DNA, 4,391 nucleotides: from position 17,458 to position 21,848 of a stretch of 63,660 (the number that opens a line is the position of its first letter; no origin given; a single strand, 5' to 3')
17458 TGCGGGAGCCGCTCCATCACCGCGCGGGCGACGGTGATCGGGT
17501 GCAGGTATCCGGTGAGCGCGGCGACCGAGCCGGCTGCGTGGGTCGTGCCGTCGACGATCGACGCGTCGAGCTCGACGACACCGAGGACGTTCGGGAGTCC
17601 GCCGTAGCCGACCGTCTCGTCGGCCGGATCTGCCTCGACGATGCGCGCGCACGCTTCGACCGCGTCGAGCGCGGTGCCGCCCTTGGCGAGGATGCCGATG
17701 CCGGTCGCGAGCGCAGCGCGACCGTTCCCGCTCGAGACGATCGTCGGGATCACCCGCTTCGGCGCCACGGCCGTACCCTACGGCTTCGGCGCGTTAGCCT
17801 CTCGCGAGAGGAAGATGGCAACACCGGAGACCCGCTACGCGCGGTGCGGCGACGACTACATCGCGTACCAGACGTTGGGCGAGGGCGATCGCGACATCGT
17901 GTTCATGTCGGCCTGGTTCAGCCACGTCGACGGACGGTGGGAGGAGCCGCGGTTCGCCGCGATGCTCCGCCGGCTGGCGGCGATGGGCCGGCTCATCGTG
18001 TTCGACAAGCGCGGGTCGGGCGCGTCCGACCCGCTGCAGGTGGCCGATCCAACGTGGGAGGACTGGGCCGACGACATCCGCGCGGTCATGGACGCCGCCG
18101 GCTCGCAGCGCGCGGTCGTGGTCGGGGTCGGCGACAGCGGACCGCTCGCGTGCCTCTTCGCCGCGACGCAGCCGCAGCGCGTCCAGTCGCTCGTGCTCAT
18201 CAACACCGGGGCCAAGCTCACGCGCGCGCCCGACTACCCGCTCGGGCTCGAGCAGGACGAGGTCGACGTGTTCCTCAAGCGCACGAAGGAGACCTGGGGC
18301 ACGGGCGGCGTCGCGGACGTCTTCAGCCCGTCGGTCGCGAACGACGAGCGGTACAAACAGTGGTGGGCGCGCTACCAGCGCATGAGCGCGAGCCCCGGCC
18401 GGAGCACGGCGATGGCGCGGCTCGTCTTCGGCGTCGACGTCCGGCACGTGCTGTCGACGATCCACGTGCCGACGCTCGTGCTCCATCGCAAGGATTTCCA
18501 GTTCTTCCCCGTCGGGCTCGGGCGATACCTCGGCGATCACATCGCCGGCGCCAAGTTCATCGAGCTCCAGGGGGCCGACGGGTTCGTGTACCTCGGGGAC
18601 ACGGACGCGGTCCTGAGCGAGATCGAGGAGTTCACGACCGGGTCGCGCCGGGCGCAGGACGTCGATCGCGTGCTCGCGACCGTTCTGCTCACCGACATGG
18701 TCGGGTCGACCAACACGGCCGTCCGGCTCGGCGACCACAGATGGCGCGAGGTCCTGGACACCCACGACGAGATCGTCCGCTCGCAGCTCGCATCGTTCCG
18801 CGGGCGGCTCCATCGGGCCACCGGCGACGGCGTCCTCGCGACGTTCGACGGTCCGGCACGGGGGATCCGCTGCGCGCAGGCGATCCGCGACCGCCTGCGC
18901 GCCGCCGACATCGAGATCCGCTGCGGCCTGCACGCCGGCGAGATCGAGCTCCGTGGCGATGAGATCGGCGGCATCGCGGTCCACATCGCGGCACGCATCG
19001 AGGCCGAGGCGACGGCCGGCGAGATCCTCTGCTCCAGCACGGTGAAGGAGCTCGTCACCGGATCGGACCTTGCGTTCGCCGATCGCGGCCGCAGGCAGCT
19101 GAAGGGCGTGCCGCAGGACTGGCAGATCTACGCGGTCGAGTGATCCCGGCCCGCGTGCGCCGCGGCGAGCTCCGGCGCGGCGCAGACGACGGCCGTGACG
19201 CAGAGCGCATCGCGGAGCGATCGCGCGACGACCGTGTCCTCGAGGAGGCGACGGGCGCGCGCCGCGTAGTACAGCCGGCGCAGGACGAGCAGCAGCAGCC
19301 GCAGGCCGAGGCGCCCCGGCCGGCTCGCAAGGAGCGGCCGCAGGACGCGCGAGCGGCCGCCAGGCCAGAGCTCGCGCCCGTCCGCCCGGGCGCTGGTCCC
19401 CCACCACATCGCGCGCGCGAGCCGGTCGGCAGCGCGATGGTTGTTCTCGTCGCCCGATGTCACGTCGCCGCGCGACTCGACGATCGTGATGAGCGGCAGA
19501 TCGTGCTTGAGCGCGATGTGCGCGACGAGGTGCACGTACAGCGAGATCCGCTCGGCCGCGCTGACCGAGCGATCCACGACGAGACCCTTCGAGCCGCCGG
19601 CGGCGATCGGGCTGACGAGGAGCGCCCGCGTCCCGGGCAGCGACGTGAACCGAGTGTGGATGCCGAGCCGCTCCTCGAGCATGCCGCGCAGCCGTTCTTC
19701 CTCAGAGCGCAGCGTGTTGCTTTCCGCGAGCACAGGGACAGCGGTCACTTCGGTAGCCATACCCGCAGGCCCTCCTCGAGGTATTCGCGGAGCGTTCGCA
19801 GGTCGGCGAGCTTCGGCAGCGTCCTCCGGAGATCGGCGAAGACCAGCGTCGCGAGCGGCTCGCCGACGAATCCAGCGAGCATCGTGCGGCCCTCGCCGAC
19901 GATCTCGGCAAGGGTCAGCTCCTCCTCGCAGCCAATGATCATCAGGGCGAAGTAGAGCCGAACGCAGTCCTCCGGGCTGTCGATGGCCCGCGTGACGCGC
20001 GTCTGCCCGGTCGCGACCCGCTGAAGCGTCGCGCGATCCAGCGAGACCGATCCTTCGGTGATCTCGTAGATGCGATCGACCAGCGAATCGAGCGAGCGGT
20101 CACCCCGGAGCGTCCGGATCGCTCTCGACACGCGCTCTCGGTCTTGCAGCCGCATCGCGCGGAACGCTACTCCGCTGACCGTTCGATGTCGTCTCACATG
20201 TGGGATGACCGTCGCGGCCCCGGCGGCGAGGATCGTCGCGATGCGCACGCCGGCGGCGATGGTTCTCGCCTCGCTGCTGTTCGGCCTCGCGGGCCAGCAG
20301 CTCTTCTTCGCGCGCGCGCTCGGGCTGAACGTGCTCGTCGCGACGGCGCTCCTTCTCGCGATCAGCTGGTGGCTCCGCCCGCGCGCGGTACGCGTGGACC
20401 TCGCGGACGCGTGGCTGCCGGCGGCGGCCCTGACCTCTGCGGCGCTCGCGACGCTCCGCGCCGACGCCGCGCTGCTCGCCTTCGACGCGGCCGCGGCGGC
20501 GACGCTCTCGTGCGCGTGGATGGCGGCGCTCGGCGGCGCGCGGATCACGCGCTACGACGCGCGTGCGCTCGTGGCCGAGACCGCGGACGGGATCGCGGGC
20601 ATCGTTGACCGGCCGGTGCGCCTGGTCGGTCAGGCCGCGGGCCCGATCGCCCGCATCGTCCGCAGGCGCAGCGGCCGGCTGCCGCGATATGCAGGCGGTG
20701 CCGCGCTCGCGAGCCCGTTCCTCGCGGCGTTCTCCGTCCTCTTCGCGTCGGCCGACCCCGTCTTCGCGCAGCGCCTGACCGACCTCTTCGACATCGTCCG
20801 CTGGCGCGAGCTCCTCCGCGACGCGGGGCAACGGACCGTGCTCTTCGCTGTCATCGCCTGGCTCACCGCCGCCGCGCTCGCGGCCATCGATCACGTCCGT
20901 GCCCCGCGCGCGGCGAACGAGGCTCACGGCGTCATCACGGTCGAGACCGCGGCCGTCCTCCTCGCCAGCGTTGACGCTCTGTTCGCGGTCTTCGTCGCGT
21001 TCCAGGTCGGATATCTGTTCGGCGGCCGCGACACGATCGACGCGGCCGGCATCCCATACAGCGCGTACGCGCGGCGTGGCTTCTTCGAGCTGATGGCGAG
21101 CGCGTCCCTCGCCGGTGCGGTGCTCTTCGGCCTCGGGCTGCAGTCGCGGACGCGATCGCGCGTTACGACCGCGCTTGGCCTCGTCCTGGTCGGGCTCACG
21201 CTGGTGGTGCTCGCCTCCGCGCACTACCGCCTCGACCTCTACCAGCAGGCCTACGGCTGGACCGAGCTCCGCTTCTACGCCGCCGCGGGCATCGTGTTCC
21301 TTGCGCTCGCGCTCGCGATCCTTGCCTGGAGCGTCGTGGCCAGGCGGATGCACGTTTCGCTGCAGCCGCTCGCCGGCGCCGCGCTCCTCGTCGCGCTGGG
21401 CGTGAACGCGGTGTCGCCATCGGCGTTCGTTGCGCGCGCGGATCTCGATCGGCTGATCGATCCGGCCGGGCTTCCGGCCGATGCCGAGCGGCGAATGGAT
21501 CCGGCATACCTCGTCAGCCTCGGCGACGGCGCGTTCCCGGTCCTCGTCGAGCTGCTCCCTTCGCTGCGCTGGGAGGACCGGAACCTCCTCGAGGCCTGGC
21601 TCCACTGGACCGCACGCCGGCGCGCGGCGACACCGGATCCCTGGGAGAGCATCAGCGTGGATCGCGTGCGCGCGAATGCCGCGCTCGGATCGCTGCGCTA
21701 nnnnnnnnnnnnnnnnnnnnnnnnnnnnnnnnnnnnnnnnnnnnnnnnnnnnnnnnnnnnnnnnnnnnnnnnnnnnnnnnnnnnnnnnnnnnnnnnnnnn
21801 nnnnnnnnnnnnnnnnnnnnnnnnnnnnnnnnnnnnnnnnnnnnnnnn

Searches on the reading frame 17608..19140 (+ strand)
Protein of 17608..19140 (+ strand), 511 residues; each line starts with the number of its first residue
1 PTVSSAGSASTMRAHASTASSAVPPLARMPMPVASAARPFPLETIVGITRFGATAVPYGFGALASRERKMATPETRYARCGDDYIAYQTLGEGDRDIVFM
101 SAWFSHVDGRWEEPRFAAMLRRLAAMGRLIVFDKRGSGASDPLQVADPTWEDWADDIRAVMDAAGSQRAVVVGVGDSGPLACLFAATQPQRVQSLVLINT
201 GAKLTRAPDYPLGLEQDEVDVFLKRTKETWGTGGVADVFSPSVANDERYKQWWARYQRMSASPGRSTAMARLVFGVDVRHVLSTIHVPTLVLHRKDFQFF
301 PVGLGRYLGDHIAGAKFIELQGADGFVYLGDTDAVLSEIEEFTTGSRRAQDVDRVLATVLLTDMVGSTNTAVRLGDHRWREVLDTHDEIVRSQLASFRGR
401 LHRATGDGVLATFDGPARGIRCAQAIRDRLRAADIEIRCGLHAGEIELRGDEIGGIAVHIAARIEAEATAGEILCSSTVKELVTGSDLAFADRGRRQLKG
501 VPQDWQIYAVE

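Call 41: search_protein_families(library=pfam, proteins=[window:17608-19140:+], max_evalue=0.00001)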
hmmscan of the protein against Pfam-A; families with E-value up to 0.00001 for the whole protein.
window:17608-19140:+ (511 aa): 2 families
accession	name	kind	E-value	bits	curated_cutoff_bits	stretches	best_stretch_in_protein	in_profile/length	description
PF00561.26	Abhydrolase_1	-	1.4e-10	41.7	25.8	1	128-317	29-230/245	alpha/beta hydrolase fold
PF12146.15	Hydrolase_4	-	7.2e-07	29.2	27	1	115-293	19-198/239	Serine aminopeptidase, S33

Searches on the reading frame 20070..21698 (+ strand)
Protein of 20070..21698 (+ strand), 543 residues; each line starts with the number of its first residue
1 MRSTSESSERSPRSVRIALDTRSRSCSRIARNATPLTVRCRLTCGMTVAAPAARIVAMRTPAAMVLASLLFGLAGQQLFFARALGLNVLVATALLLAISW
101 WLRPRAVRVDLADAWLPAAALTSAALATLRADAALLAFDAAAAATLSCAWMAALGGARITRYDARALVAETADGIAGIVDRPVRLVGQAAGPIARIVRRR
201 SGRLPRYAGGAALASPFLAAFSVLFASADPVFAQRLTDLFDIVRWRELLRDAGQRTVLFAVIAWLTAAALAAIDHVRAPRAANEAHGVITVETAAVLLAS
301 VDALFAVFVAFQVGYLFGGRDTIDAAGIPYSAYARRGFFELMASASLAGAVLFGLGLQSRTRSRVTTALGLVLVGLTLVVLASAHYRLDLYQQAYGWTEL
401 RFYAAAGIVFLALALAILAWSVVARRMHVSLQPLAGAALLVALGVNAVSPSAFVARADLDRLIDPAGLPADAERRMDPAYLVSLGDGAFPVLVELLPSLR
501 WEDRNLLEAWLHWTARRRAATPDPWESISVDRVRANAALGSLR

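Call 41: search_protein_families(library=pfam, proteins=[window:20070-21698:+], max_evalue=0.00001)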
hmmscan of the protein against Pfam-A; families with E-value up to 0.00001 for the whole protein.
window:20070-21698:+ (543 aa): 1 family
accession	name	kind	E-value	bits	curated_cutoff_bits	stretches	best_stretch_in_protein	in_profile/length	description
PF13687.11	DUF4153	-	1.6e-54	185.9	27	1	120-495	4-373/373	Domain of unknown function (DUF4153)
